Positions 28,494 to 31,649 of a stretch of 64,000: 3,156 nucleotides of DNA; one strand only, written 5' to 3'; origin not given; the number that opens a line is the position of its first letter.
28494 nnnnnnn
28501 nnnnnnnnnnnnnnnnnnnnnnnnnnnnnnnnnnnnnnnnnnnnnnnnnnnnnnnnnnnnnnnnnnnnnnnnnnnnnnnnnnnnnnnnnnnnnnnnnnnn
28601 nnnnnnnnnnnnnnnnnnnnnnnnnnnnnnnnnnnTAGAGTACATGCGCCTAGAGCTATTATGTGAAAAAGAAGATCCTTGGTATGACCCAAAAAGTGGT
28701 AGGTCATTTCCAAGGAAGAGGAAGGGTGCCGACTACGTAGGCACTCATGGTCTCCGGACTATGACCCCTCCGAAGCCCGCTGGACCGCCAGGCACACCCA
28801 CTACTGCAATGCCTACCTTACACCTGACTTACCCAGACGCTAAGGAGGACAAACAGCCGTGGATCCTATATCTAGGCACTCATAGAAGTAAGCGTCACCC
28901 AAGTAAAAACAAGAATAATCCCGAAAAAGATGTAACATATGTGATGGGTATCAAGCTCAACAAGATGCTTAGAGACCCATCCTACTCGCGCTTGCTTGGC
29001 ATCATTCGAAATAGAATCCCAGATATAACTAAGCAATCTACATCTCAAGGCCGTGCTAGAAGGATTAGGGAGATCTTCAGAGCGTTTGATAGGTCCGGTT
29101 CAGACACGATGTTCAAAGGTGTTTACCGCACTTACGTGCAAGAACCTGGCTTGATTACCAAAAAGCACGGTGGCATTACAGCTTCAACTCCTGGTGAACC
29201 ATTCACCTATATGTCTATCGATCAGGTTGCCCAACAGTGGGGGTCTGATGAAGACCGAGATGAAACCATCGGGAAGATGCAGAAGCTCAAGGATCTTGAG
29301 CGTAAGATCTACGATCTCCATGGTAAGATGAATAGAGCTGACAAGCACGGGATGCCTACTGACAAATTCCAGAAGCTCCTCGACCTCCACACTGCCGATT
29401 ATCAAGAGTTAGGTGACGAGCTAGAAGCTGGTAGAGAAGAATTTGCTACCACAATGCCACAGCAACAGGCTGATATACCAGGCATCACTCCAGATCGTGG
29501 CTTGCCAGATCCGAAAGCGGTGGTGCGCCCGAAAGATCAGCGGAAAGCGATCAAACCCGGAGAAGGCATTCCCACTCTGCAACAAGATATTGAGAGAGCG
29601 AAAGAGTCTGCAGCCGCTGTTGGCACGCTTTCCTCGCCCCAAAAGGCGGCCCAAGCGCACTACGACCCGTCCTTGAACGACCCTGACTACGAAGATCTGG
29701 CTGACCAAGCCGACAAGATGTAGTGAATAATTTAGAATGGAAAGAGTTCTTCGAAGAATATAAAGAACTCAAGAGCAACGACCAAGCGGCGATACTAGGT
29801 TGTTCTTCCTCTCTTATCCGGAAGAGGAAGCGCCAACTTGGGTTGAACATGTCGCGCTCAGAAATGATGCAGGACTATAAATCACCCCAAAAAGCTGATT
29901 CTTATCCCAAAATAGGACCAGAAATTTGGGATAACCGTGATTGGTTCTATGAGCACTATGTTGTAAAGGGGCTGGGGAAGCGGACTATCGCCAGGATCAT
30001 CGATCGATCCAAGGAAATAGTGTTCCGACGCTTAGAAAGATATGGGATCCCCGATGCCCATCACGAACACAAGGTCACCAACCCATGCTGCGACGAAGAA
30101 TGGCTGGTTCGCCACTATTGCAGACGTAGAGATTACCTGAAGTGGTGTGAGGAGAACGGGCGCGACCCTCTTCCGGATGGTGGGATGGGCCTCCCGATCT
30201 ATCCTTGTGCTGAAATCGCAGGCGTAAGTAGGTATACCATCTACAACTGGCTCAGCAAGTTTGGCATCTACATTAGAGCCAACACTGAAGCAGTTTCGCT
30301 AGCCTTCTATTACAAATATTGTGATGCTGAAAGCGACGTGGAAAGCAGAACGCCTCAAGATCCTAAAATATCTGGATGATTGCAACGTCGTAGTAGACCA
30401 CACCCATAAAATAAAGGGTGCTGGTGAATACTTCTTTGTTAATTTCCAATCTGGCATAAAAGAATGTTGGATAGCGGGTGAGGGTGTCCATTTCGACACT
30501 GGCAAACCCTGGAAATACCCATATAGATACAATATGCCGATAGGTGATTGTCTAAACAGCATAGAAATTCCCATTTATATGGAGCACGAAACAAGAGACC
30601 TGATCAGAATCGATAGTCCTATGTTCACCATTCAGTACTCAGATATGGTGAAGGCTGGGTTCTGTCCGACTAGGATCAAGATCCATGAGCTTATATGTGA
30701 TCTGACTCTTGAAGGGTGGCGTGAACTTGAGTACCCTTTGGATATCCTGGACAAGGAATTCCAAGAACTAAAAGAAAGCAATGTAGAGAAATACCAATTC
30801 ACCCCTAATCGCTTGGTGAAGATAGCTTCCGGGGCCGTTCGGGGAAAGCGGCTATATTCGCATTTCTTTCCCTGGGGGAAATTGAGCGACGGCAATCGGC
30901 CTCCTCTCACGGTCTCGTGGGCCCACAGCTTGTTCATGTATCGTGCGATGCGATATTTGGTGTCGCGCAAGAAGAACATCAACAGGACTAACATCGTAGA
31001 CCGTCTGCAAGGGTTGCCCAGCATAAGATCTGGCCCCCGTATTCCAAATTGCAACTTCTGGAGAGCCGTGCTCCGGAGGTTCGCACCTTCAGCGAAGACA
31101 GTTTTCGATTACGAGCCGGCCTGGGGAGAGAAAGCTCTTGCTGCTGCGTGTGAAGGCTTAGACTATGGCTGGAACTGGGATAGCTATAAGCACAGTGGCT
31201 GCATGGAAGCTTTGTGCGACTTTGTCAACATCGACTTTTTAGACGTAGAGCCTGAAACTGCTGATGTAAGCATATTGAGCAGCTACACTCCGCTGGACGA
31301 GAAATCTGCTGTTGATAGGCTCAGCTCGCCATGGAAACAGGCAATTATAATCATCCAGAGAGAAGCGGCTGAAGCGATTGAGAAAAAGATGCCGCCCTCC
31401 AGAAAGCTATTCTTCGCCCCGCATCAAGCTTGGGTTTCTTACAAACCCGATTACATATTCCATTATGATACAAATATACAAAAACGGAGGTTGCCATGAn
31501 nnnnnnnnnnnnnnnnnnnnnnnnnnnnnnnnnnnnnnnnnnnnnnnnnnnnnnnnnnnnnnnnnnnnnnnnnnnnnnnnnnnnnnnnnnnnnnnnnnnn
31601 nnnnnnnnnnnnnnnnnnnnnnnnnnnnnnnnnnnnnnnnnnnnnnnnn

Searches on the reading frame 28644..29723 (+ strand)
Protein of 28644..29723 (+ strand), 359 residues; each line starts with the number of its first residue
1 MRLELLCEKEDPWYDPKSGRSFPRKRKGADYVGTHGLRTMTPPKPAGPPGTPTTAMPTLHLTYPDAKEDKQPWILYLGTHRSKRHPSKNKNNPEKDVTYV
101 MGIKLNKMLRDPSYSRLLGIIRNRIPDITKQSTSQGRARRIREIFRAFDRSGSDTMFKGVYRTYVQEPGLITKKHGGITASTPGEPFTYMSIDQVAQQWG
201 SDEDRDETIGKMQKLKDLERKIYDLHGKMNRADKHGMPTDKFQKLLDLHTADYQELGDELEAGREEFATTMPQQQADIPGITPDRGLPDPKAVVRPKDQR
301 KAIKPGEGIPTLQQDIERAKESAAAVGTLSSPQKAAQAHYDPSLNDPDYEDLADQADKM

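Call 3: search_protein_families(library=pfam, proteins=[window:28644-29723:+], max_evalue=0.01)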
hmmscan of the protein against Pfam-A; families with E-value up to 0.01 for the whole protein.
window:28644-29723:+ (359 aa): 0 families

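Call 5: search_protein_families(library=phrogs, proteins=[window:28644-29723:+], max_evalue=0.01)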
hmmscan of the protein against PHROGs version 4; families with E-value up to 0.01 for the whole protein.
window:28644-29723:+ (359 aa): 1 family
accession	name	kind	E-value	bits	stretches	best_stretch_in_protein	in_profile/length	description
phrog_26496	-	unknown function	0.0022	18.2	1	230-278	148-197/350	-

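Call 48: search_protein_families(library=padloc, proteins=[window:28644-29723:+], max_evalue=0.01)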
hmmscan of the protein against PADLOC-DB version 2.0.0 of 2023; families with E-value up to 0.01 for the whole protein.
window:28644-29723:+ (359 aa): 0 families

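Call 55: search_solved_structures(query=A4, max_evalue=1)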
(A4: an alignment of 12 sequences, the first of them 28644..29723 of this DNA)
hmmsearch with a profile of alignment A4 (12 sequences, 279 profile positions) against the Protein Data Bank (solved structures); distinct sequences matched with E-value up to 1: 3.
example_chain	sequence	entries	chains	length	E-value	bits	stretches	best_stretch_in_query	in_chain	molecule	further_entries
7n6g_5I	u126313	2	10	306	0.0034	20.6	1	81-202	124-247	FAP119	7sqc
9o17_AC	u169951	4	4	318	0.08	16.1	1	120-191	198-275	Small ribosomal subunit protein uS3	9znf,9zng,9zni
9tg8_A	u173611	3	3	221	0.56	13.3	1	134-249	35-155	Drebrin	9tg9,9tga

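Call 58: find_homologous_proteins(query=window:28644-29723:+, max_evalue=0.001)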
Query window:28644-29723:+ (359 aa): 2 proteins with E <= 0.001 among 2477 candidates.
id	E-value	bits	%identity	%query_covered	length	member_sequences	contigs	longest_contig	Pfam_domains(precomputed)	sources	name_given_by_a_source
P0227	3.6e-242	821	100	100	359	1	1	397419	-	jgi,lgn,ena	-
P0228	8.3e-140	484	62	100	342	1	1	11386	-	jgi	-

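Call 59: find_homologous_proteins(query=A4, max_evalue=0.001)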
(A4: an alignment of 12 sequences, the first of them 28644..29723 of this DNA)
Query A4 (12 sequences) (359 aa, profile of the alignment): 3 proteins with E <= 0.001 among 8000 candidates.
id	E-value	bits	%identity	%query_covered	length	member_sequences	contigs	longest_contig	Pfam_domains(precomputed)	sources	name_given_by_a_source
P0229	5.2e-65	238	62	4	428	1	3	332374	-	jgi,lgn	-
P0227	5.2e-52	196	100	100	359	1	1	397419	-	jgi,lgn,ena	-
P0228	2.0e-27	115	62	100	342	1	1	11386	-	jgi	-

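Call 70: predict_structure(alignment_id=A6)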
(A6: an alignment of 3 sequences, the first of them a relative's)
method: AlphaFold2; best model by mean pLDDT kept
length: 359 residues; sequences in the alignment: 3
mean_pLDDT: 44.0   pTM: 0.26
mean pLDDT of the five models: 44.0, 43.2, 40.8, 40.3, 39.6
residues with pLDDT >= 90: 5; 70-90: 40; 50-70: 26; < 50: 288
segments of 3 or more residues with pLDDT < 50: 1-10, 20-90, 92-202, 266-310, 312-319, 321-359
pLDDT, mean of each block of 10 residues (from residue 1): 37 49 40 35 36 39 41 39 41 38 34 32 34 36 35 32 30 29 29 38 56 70 81 88 88 77 51 34 32 35 37 47 43 39 46 37
secondary structure, 60 per line:
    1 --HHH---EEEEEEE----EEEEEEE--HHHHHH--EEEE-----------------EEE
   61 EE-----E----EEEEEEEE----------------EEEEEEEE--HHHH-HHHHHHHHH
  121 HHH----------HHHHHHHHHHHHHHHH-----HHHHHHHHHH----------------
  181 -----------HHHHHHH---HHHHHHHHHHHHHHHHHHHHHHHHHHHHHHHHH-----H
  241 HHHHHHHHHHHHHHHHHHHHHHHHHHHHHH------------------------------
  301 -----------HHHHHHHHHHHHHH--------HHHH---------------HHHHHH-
elements in order: E9-15 E20-26 H29-34 E37-40 E58-62 E73-80 E97-104 H107-110 H112-123 H134-149 H155-164 H192-198 H202-234 H240-270 H312-325 H334-337 H353-358

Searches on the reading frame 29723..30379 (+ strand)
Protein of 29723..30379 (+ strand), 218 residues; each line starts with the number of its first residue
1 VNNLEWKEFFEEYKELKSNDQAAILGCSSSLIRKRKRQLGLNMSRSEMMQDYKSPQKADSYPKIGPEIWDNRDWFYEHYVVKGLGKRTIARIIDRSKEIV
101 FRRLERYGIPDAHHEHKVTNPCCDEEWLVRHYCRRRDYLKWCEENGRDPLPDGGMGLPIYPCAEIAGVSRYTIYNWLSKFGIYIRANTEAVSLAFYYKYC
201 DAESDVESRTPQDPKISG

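Call 3: search_protein_families(library=pfam, proteins=[window:29723-30379:+], max_evalue=0.01)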
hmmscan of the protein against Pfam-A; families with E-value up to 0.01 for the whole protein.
window:29723-30379:+ (218 aa): 3 families
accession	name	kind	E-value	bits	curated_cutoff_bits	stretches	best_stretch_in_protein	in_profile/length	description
PF13384.12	HTH_23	-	8.4e-05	22.7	24.6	0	163-180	24-41/50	Homeodomain-like domain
PF13518.12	HTH_28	-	0.0022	18.4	25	0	161-181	17-37/52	Helix-turn-helix domain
PF03683.19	UPF0175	-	0.0056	16.8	27.9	0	162-189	39-66/75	Uncharacterised protein family (UPF0175)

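Call 5: search_protein_families(library=phrogs, proteins=[window:29723-30379:+], max_evalue=0.01)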
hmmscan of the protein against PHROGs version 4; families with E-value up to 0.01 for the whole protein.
window:29723-30379:+ (218 aa): 4 families
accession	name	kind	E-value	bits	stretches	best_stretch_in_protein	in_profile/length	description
phrog_8446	-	DNA, RNA and nucleotide metabolism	2e-12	48.2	2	67-135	12-71/211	HNH endonuclease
phrog_7545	-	DNA, RNA and nucleotide metabolism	3.1e-05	25.2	0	69-116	4-51/160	HNH endonuclease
phrog_7950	-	transcription regulation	0.0025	18.8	0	14-49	19-53/68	transcriptional repressor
phrog_664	-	DNA, RNA and nucleotide metabolism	0.01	16.7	0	163-189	107-133/210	DNA binding protein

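Call 48: search_protein_families(library=padloc, proteins=[window:29723-30379:+], max_evalue=0.01)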
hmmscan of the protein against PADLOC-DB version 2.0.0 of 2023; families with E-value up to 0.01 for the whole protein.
window:29723-30379:+ (218 aa): 1 family
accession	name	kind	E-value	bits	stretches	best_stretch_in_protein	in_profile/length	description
PDLC04133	mad1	-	0.0001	20.5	0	163-179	12-28/60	mads_1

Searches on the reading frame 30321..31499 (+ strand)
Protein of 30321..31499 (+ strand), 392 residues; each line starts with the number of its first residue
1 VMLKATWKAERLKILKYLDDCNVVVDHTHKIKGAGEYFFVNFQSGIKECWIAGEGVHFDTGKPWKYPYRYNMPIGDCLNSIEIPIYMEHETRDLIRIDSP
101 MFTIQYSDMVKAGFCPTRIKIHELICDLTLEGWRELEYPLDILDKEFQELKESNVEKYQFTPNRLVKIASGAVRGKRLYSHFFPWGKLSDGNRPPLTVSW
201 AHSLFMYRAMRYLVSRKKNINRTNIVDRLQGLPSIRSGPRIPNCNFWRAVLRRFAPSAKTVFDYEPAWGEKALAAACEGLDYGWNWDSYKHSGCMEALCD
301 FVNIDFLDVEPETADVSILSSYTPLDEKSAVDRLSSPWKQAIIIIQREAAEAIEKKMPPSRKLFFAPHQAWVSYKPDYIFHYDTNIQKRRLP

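Call 3: search_protein_families(library=pfam, proteins=[window:30321-31499:+], max_evalue=0.01)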
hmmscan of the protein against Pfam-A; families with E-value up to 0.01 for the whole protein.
window:30321-31499:+ (392 aa): 0 families

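Call 5: search_protein_families(library=phrogs, proteins=[window:30321-31499:+], max_evalue=0.01)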
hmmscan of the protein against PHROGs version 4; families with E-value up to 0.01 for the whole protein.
window:30321-31499:+ (392 aa): 0 families

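Call 48: search_protein_families(library=padloc, proteins=[window:30321-31499:+], max_evalue=0.01)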
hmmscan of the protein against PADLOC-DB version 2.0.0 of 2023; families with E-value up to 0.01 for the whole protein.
window:30321-31499:+ (392 aa): 0 families

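Call 54: search_solved_structures(query=A3, max_evalue=1)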
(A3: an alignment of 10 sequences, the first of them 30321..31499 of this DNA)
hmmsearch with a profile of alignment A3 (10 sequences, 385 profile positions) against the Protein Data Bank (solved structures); distinct sequences matched with E-value up to 1: 3.
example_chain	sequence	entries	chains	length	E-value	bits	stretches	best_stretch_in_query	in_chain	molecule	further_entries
3j79_d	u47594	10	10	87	0.014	18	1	296-365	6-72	60S ribosomal protein eL38 | 60S ribosomal protein L38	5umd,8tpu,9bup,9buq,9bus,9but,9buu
3jbn_Ad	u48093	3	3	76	0.021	17.4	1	296-364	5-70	60S ribosomal protein eL38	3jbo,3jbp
7kzm_P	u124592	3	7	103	0.73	12.3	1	297-343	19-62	Dynein light chain 10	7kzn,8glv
